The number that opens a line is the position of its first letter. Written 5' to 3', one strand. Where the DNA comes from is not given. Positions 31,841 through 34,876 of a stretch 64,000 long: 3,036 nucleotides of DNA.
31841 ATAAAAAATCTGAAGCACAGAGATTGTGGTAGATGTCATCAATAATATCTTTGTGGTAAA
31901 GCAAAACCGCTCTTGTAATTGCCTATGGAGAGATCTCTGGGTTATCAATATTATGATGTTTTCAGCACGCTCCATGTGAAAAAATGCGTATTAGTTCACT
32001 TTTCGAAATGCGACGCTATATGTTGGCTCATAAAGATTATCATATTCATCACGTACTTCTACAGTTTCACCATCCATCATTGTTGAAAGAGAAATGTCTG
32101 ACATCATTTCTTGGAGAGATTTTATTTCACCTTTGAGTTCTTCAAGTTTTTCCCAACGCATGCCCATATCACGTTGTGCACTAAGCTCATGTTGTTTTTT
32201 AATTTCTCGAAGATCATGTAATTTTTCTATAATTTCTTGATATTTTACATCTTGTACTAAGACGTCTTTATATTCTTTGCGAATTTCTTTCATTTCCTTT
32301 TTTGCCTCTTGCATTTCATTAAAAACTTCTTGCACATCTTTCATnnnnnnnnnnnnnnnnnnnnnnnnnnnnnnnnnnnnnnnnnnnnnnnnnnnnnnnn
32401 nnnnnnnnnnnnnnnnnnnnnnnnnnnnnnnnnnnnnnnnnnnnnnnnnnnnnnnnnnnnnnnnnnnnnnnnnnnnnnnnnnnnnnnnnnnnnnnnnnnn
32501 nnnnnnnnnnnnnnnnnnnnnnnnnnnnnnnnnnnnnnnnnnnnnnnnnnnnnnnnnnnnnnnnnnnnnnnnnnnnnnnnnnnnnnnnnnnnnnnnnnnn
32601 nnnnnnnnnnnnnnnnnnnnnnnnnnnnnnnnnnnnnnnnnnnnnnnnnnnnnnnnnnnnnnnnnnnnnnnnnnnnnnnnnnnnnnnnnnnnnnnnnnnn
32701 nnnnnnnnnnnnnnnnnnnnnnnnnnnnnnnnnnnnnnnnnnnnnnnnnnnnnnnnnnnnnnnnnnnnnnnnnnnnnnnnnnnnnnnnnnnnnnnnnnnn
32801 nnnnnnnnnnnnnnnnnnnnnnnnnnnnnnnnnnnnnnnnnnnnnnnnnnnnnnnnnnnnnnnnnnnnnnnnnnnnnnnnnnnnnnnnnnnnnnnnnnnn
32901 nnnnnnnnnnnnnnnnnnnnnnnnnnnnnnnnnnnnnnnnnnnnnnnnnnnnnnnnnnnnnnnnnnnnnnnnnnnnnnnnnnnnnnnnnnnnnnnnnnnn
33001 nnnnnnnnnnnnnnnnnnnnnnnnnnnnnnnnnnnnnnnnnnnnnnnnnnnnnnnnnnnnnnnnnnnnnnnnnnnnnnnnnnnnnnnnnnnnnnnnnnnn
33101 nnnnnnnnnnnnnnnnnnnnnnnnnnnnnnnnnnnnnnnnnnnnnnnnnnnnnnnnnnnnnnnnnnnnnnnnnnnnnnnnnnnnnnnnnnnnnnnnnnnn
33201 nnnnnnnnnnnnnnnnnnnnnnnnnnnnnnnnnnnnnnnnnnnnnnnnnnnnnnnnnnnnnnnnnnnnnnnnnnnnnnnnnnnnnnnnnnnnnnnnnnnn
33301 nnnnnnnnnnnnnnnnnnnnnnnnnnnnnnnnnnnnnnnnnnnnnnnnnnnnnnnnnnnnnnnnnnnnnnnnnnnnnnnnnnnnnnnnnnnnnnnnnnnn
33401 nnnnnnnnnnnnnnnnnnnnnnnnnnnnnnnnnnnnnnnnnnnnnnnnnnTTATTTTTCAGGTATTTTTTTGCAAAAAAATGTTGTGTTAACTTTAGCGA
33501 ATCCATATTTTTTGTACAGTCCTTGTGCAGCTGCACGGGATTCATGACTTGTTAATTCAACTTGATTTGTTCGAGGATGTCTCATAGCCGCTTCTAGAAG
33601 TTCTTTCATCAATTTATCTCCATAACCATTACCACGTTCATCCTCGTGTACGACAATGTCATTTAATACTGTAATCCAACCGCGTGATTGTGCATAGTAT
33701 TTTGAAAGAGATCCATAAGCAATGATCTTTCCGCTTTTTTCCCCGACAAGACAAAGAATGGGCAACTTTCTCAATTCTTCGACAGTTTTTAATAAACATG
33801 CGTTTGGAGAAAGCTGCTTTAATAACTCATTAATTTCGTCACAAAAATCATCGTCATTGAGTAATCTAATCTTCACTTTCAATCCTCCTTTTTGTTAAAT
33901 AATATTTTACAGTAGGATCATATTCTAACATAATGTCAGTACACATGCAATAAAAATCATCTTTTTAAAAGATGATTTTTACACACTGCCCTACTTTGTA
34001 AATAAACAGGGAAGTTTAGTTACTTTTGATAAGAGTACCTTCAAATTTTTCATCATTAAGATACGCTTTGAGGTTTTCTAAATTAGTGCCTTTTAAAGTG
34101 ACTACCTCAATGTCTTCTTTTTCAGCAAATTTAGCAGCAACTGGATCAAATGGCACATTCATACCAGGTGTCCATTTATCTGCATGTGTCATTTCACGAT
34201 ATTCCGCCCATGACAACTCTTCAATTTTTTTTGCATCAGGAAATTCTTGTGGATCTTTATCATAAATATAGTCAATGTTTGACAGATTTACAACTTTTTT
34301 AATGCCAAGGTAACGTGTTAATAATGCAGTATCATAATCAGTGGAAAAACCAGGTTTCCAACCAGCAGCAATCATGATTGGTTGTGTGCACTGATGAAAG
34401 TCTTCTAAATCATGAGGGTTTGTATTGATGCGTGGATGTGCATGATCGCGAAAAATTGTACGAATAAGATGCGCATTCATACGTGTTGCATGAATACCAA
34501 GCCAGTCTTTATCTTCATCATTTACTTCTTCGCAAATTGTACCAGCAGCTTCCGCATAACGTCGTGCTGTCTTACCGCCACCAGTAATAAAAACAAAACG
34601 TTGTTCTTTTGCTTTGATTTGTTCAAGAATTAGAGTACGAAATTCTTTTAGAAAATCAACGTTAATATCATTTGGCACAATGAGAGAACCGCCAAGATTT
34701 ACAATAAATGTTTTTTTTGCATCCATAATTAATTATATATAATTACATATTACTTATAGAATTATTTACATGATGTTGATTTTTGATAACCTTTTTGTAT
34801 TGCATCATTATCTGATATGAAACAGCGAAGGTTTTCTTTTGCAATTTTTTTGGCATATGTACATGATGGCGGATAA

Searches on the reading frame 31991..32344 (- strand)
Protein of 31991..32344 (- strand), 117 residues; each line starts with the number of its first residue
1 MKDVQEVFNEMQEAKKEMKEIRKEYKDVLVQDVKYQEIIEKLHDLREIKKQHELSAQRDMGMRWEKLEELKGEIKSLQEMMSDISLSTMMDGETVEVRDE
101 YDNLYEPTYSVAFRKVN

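Call 49: search_protein_families(library=pfam, proteins=[window:31991-32344:-], max_evalue=0.001)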
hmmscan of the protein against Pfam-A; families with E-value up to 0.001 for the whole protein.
window:31991-32344:- (117 aa): 1 family
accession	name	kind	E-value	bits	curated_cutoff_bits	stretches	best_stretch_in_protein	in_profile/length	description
PF25762.1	HAUS1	-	0.00012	22.4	40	1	3-86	115-198/236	HAUS augmin-like complex subunit 1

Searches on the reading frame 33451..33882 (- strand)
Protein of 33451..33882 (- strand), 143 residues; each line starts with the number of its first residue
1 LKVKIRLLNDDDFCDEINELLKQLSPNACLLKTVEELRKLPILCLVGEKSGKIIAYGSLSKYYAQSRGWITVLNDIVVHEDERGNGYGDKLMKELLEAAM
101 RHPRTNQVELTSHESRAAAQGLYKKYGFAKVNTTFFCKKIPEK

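Call 49: search_protein_families(library=pfam, proteins=[window:33451-33882:-], max_evalue=0.001)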
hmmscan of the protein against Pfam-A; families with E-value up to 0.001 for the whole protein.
window:33451-33882:- (143 aa): 5 families
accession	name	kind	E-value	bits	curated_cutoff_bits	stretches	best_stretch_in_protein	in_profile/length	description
PF00583.31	Acetyltransf_1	-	5.4e-16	59.4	20.7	1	41-128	32-116/116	Acetyltransferase (GNAT) family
PF13508.13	Acetyltransf_7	-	6.4e-14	52.5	27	1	44-129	5-83/84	Acetyltransferase (GNAT) domain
PF13673.13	Acetyltransf_10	-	3e-09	37.4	23.6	1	44-135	33-114/128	Acetyltransferase (GNAT) domain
PF08445.16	FR47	-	1.2e-05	25.6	22.1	1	71-135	22-84/86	FR47-like protein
PF13302.13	Acetyltransf_3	-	0.00013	23.1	25.4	1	49-128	61-137/138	Acetyltransferase (GNAT) domain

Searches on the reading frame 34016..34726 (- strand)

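Call 49: search_protein_families(library=pfam, proteins=[window:34016-34726:-], max_evalue=0.001)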
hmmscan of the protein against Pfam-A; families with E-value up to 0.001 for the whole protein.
window:34016-34726:- (236 aa): 1 family
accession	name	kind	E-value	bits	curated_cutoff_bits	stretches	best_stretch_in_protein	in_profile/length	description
PF00696.33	AA_kinase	-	4.3e-26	92.5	24.9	1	5-209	1-231/234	Amino acid kinase family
